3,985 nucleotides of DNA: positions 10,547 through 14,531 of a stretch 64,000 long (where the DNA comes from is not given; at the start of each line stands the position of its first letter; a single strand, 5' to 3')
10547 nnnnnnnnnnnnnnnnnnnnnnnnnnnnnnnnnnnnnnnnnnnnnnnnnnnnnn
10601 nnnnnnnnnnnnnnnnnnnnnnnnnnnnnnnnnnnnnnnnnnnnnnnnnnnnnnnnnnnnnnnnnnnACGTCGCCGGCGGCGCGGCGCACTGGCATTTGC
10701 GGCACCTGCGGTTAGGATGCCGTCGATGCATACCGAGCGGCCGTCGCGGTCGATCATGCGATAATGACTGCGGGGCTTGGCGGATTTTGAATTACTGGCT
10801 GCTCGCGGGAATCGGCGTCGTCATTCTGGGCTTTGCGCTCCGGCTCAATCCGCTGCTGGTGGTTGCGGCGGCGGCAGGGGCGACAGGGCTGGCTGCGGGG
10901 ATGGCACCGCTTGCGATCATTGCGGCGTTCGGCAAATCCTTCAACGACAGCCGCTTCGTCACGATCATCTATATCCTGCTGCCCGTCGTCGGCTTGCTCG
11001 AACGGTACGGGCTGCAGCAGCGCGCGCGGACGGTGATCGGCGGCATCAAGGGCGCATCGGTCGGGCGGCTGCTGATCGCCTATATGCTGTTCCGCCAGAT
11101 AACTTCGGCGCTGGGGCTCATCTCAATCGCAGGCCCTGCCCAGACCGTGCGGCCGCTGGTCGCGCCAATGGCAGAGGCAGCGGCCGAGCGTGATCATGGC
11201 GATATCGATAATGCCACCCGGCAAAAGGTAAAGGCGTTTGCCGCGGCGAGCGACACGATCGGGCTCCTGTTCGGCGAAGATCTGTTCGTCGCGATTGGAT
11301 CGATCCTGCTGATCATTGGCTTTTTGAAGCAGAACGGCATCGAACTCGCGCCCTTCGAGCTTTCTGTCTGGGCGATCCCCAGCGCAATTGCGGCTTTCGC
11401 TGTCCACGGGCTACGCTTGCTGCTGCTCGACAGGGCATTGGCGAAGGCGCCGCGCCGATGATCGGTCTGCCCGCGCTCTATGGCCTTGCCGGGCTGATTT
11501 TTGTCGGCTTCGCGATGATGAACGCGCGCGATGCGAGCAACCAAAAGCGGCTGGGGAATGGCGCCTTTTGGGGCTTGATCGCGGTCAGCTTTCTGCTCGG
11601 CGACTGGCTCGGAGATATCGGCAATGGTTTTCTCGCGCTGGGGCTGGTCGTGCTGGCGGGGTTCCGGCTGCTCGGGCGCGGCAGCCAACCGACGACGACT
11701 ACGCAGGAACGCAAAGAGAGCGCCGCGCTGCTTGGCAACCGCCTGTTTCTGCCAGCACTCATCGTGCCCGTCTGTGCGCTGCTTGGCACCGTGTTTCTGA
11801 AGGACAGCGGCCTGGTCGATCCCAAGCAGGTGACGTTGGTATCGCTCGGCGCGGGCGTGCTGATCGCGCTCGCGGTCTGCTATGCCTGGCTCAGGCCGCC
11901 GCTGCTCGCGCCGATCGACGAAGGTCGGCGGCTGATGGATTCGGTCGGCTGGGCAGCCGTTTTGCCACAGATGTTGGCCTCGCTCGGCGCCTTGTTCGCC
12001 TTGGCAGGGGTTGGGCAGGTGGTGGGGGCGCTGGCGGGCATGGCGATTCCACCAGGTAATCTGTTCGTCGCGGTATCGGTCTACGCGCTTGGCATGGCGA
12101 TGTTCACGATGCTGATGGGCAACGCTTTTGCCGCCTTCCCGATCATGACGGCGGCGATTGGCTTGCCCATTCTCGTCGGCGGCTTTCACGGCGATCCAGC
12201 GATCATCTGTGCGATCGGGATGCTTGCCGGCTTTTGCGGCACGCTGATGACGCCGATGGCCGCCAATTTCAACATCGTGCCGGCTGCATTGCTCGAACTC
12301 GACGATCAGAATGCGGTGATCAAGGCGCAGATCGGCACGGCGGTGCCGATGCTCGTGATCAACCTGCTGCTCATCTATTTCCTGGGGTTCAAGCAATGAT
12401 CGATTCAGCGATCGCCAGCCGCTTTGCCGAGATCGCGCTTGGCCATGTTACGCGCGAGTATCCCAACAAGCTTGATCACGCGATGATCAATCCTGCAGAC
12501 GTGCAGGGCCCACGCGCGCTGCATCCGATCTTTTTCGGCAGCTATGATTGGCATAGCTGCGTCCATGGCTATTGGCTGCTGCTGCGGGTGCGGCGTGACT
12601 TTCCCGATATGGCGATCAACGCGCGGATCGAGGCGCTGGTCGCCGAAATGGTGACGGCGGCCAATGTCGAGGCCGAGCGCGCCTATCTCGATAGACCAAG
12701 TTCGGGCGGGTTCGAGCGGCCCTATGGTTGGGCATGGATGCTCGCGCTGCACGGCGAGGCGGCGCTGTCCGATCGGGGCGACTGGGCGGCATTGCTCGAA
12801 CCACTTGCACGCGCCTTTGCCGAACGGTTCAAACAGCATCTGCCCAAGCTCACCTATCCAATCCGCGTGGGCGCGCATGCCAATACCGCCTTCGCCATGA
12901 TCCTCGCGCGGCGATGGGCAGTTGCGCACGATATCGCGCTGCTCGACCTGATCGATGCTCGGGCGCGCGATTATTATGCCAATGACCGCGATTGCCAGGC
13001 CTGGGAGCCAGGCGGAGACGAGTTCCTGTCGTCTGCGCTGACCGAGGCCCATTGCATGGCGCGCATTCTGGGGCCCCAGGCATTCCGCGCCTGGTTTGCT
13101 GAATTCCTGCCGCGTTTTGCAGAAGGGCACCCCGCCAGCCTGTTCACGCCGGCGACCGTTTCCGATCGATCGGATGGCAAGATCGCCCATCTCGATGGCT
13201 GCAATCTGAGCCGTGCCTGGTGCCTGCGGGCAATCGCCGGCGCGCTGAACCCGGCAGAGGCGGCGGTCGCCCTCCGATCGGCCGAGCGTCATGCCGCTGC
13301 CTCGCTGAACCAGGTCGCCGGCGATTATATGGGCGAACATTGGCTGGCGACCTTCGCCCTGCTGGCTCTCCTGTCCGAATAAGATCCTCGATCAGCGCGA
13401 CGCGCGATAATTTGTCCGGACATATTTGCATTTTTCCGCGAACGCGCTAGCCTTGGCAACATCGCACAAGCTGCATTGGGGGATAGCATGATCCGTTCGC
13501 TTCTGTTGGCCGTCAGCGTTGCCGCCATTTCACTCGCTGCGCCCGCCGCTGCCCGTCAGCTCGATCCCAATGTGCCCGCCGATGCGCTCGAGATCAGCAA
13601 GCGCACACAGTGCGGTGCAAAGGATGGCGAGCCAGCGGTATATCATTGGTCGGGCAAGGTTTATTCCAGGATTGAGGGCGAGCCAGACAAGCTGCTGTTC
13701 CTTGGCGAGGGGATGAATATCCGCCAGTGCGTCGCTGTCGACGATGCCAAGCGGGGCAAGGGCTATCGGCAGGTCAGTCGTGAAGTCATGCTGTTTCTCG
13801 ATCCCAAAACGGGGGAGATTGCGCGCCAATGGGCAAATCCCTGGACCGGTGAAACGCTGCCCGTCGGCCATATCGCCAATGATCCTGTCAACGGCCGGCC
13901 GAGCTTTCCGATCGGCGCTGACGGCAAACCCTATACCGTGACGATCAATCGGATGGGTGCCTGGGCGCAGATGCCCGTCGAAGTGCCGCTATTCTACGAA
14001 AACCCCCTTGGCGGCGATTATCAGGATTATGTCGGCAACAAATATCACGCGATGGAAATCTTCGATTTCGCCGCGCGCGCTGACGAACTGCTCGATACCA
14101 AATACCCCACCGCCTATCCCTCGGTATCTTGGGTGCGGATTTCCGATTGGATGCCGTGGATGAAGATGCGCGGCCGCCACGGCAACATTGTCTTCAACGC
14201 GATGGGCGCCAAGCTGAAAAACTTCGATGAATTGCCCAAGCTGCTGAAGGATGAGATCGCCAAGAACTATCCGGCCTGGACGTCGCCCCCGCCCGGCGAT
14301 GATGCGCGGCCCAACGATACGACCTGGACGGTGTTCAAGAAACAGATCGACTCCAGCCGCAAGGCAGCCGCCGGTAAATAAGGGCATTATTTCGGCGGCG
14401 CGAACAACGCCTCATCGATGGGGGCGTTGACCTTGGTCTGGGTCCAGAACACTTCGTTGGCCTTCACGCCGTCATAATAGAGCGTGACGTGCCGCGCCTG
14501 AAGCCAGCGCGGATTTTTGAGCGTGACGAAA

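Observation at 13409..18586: Shared palindromic operator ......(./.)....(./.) defines a regulon of three promoter regions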

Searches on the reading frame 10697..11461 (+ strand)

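Call 6: search_protein_families(library=pfam, proteins=[window:10697-11461:+])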
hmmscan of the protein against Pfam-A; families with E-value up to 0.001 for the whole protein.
window:10697-11461:+ (254 aa): 1 family
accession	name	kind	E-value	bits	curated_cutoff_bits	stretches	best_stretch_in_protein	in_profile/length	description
PF06149.18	DUF969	-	2.5e-82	276.1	32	1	33-248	1-215/216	Protein of unknown function (DUF969)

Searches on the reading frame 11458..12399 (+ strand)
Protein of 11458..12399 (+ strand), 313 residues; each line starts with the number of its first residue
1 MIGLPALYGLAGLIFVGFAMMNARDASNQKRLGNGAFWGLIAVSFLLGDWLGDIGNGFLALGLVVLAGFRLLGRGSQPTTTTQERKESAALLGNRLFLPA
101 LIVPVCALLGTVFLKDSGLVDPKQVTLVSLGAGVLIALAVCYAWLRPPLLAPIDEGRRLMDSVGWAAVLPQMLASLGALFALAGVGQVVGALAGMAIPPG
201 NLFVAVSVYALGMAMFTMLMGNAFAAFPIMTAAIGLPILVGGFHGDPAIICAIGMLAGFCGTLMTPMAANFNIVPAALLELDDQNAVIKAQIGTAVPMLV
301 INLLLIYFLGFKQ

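Call 6: search_protein_families(library=pfam, proteins=[window:11458-12399:+])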
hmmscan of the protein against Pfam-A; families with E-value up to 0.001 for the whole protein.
window:11458-12399:+ (313 aa): 1 family
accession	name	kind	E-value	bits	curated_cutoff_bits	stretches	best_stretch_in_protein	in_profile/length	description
PF06166.18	DUF979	-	2.4e-118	395.3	26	1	7-311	3-307/307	Protein of unknown function (DUF979)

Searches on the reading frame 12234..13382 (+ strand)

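Call 6: search_protein_families(library=pfam, proteins=[window:12234-13382:+])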
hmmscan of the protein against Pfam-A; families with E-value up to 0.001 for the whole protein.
window:12234-13382:+ (382 aa): 1 family
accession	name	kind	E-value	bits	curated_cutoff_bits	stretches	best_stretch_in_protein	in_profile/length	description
PF11199.13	DUF2891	-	8.9e-125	416.5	25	1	63-378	2-325/325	Protein of unknown function (DUF2891)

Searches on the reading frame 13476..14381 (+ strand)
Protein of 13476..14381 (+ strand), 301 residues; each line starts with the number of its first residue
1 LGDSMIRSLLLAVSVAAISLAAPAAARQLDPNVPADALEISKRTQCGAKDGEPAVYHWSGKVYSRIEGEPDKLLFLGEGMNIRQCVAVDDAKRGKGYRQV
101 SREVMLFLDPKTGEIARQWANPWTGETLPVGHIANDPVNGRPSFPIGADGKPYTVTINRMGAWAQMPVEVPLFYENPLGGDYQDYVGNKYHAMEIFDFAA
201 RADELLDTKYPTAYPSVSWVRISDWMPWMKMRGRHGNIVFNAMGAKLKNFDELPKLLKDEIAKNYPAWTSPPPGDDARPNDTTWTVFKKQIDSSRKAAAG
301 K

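Call 6: search_protein_families(library=pfam, proteins=[window:13476-14381:+])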
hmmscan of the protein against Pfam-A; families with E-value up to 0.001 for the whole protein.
window:13476-14381:+ (301 aa): 1 family
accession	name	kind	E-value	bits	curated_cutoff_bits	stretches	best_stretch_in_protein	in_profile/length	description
PF08894.16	DUF1838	-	3.4e-69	233.6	25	1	52-290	2-231/232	Protein of unknown function (DUF1838)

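Call 45: search_protein_families(library=ncbifam, proteins=[window:13488-14381:+], max_evalue=0.00001)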
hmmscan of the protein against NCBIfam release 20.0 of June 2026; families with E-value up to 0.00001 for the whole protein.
window:13488-14381:+ (297 aa): 0 families
